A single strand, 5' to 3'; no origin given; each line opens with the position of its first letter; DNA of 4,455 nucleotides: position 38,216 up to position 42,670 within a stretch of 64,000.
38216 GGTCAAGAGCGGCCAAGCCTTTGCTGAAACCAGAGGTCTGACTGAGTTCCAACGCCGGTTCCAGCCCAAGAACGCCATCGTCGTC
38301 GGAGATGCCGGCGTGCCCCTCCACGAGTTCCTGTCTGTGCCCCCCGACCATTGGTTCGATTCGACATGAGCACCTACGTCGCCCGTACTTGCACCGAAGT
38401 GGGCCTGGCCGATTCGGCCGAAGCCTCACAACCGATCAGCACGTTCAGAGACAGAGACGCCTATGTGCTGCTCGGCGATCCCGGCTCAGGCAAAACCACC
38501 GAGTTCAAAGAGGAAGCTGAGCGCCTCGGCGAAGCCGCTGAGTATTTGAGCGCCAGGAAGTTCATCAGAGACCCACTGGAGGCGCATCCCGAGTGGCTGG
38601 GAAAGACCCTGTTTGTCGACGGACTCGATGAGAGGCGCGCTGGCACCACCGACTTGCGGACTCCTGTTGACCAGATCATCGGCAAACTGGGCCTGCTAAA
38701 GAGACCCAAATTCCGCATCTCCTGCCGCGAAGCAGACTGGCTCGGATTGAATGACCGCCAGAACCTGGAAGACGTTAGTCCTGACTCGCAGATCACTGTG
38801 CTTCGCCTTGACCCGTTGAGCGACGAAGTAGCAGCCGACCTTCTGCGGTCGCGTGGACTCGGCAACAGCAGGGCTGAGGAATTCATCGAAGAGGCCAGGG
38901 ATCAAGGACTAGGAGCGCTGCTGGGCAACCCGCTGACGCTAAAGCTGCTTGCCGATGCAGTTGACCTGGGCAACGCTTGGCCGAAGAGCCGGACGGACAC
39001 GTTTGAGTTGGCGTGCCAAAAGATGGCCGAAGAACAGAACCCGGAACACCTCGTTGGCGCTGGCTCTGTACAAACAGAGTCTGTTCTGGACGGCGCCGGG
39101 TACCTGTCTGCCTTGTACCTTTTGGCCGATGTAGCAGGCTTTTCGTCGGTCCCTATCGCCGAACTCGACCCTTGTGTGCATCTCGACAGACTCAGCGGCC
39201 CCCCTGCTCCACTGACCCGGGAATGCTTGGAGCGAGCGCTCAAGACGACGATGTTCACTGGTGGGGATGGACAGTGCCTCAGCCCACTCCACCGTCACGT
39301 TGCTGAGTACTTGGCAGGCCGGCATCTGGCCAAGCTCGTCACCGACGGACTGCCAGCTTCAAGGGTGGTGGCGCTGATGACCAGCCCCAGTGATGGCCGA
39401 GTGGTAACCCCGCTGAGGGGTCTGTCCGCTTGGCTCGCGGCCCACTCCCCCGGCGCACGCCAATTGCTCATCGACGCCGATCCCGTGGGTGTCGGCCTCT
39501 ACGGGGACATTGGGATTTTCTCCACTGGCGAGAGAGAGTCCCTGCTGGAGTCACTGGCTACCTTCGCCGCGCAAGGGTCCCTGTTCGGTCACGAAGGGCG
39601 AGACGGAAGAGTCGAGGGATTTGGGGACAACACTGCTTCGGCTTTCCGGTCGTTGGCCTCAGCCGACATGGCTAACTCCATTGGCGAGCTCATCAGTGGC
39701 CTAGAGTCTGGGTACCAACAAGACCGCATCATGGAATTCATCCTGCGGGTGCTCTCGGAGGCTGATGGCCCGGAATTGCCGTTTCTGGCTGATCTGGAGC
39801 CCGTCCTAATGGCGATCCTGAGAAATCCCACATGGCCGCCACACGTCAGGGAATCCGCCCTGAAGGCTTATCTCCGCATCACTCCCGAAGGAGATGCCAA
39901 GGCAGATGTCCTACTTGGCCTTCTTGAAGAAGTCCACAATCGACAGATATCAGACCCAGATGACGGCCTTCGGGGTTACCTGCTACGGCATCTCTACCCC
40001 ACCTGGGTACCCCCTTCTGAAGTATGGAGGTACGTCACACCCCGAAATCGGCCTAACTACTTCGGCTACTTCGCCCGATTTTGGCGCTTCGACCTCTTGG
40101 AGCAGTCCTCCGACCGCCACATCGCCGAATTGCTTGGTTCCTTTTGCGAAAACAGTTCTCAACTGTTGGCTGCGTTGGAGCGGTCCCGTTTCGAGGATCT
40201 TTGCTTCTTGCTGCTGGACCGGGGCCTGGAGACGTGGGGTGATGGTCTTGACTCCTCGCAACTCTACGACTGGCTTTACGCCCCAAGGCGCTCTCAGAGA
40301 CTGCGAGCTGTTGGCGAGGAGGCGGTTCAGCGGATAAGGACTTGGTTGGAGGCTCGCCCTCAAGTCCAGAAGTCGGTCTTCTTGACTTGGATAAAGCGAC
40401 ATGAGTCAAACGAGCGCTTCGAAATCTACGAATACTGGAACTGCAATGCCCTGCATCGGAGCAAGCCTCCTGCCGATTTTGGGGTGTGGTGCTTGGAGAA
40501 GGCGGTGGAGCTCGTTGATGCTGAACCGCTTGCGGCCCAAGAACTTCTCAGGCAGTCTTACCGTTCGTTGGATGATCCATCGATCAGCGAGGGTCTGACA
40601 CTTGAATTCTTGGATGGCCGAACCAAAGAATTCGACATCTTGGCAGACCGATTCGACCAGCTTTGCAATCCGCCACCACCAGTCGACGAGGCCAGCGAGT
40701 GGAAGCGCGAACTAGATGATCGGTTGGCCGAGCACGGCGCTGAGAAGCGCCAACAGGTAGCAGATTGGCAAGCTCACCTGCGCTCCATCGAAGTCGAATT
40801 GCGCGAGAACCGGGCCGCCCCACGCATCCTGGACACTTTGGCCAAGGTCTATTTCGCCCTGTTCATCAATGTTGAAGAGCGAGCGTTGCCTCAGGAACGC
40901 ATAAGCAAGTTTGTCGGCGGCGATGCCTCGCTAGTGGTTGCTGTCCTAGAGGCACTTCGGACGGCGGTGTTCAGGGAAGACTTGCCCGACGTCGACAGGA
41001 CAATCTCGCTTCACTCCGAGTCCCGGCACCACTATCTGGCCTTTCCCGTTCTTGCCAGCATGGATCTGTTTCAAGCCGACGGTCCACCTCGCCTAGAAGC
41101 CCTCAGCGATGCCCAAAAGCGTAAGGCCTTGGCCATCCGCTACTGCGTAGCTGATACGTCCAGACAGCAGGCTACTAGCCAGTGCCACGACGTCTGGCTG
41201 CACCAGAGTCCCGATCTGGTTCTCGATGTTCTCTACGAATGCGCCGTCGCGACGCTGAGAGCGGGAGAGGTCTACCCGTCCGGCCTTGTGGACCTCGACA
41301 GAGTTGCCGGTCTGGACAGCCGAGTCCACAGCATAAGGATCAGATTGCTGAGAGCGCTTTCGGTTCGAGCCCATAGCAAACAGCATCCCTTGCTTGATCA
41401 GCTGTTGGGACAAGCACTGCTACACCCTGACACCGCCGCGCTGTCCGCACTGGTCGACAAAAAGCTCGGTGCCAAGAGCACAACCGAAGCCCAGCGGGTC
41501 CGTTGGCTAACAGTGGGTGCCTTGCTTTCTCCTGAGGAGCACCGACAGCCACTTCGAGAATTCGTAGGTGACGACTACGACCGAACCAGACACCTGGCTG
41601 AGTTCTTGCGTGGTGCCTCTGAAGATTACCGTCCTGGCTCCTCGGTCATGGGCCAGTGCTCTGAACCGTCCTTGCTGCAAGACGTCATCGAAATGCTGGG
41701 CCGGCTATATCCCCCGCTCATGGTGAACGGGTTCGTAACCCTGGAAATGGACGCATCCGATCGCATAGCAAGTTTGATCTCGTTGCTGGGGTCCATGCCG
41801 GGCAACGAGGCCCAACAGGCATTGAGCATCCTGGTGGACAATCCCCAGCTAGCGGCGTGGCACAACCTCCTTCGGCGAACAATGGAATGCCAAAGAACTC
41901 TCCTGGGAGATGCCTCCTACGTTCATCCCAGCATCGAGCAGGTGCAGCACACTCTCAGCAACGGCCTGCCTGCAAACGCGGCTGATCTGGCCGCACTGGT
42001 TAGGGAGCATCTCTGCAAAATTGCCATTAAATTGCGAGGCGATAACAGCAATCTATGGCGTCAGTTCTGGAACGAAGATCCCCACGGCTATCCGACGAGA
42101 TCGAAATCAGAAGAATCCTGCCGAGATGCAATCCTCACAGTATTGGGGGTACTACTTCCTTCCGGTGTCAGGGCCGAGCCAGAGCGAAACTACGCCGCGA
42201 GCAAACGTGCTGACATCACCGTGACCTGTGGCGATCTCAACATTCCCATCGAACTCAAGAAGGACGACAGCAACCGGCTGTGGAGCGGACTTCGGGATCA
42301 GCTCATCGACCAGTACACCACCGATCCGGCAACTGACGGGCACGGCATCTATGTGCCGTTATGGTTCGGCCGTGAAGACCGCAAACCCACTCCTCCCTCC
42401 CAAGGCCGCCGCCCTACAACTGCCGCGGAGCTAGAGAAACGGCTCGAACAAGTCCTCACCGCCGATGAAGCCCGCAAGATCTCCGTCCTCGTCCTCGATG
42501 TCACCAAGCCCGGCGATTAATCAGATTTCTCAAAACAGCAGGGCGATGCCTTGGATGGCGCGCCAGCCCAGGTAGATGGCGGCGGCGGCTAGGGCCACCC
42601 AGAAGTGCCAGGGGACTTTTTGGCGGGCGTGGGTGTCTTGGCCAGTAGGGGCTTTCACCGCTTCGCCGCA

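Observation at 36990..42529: tRNA-Pro-flanked low-GC island encoding an AAA+/DUF4143 ATPase plus a giant NACHT-like NTPase with a C-terminal nuclease motif: candidate undescribed two-gene NLR-type defence system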

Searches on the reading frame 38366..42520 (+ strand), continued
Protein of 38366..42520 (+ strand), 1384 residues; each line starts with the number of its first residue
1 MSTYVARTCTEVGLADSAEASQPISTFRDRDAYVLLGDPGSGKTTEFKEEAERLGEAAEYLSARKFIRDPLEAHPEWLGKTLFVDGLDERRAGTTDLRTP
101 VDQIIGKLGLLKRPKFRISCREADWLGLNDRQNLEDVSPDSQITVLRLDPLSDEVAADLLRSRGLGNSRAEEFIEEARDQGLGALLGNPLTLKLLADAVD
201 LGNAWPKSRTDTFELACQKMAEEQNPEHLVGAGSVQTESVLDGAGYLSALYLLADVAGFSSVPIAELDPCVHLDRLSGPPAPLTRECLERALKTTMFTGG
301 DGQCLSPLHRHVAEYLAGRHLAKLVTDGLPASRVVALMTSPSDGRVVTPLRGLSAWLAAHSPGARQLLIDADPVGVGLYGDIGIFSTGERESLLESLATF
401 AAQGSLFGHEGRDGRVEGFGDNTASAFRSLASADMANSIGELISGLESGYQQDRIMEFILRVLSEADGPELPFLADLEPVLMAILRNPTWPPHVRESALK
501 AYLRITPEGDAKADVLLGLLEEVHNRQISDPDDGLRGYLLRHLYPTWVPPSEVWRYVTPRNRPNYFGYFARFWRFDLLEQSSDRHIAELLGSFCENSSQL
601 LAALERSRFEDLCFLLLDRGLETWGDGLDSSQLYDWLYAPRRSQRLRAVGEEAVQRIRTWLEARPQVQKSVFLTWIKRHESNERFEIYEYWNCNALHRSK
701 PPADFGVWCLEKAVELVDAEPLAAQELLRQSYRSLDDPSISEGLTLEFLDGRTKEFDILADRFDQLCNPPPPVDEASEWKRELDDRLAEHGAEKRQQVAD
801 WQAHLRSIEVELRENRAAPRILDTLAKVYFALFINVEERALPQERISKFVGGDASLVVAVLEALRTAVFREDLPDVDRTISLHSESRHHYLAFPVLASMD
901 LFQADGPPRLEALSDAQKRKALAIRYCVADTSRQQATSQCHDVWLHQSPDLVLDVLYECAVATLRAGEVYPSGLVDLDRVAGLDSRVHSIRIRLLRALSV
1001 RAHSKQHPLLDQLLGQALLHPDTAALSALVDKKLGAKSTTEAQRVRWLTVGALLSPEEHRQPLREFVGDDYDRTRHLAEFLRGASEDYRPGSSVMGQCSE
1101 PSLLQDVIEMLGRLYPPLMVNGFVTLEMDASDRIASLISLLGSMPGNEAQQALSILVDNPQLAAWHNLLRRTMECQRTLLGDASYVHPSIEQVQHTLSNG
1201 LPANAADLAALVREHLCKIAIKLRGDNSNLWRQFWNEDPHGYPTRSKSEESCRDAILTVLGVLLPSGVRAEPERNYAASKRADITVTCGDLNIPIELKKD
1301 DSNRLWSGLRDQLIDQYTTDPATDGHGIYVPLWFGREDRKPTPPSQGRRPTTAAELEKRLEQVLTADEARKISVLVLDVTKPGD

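Call 113: find_encoding_contigs(protein=P0269, flank=4000, max_places=1)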
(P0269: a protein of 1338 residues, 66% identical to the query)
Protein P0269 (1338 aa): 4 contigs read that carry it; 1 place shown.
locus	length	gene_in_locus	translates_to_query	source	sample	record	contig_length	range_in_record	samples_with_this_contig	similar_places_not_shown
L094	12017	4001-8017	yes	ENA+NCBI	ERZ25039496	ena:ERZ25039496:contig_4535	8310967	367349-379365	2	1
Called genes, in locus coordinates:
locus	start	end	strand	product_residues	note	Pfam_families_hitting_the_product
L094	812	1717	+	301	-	PF02899:Phage_int_SAM_1 (faint), PF13495:Phage_int_SAM_4, PF00589:Phage_integrase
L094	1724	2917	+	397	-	PF14319:Zn_Tnp_IS91, PF04986:Y2_Tnp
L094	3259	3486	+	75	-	PF22513:FitA-like_RHH, PF03869:Arc (weak)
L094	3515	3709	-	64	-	-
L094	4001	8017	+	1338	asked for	-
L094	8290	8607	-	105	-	-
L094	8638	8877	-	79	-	-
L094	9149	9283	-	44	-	-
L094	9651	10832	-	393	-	PF13384:HTH_23, PF13518:HTH_28, PF13551:HTH_29, PF13565:HTH_32 (weak)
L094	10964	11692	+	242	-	-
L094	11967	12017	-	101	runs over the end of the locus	PF05016:ParE_toxin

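Call 118: find_related_loci(query=A1, collection=viral_contigs, flank=5000)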
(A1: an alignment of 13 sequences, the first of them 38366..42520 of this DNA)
Query A1 (1384 aa) in viral_contigs; peptide patterns used: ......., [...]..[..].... (x = any residue, [..] = any of these).
45 stretches matched a pattern; 2 encode a relative of the query (tblastn E <= 1e-3); 2 distinct loci.
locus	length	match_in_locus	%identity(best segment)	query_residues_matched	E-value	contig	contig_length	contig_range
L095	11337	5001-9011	31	5-1380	1e-172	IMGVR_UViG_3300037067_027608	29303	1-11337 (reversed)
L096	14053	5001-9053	30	5-1381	2e-125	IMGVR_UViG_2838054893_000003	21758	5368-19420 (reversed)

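Call 119: search_protein_families(library=pfam, proteins=[L023:4002-4526:+, L023:4532-5332:+, L023:5511-7277:-, L023:7450-7782:-, L023:14254-15000:-, L001:6149-6997:-, L002:8164-8616:+], max_evalue=0.001)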
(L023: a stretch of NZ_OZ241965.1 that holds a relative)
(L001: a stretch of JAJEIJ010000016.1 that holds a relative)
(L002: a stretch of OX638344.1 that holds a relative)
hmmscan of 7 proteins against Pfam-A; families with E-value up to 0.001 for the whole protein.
L023:4002-4526:+ (174 aa): 0 families

L023:4532-5332:+ (266 aa): 1 family
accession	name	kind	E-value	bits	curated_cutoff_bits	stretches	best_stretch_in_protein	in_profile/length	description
PF18165.6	pP_pnuc_1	-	3e-08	33.8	26.3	1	135-256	10-128/133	Predicted pPIWI-associating nuclease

L023:5511-7277:- (588 aa): 1 family
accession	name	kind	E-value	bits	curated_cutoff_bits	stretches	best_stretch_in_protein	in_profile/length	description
PF03235.19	GmrSD_N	-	5.5e-30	105.4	33.2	1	14-259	3-196/199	GmrSD restriction endonuclease, N-terminal domain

L023:7450-7782:- (110 aa): 0 families

L023:14254-15000:- (248 aa): 1 family
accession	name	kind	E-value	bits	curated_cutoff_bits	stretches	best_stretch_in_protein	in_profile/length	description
PF11159.13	DUF2939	-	0.00078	20.2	24.8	0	91-121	10-40/93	Protein of unknown function (DUF2939)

L001:6149-6997:- (282 aa): 0 families

L002:8164-8616:+ (150 aa): 1 family
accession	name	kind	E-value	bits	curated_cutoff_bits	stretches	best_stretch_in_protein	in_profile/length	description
PF08818.16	DUF1801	-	6.1e-17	62.2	27.2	1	20-131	1-82/85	Domain of unknown function (DU1801)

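Call 127: search_protein_representatives(protein=window:38366-41965:+)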
Query: 1200 residues. Proteins with E-value up to 0.001 (for the whole library): 3483; up to 1e-10: 2394; up to 1e-30: 1150. The best 150 are listed.
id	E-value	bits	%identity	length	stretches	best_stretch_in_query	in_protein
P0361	0.0e+00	1159.8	48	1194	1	1-1199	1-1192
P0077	0.0e+00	1130.9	49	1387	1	1-1200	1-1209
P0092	0.0e+00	1088.4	48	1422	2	1-990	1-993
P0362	0.0e+00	1024.6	47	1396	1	1-1200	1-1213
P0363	0.0e+00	1017.1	47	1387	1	1-1198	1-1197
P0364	1.6e-284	963.4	44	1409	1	1-1200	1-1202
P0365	5.3e-281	951.8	46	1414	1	5-1198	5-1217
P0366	8.6e-268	908.1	46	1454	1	4-1199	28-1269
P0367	1.9e-262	890.4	43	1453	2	5-930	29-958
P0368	7.8e-254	861.8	43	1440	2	4-645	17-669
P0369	3.5e-253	859.7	42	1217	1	5-1198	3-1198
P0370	7.8e-252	855.2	41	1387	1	14-1198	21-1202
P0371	1.1e-251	854.8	53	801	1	1-795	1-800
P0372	9.6e-237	805.2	41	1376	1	5-1199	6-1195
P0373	3.4e-229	780.2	42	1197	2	4-656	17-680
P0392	3.5e-192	657.7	40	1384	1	19-1200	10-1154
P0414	3.9e-171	587.9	37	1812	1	2-1199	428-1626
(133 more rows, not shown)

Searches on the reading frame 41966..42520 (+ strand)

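Call 34: search_protein_families(library=pfam, proteins=[window:41966-42520:+], max_evalue=10)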
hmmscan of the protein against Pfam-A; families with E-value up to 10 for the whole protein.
window:41966-42520:+ (184 aa): 2 families
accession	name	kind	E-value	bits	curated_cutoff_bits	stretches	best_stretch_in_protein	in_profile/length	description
PF20637.2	ATG5_HBR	-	0.025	14.8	21.3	1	96-118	28-50/59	Autophagy protein ATG5, alpha-helical bundle region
PF24881.1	DUF7739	-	0.045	14.8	27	1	148-179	10-41/98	Domain of unknown function (DUF7739)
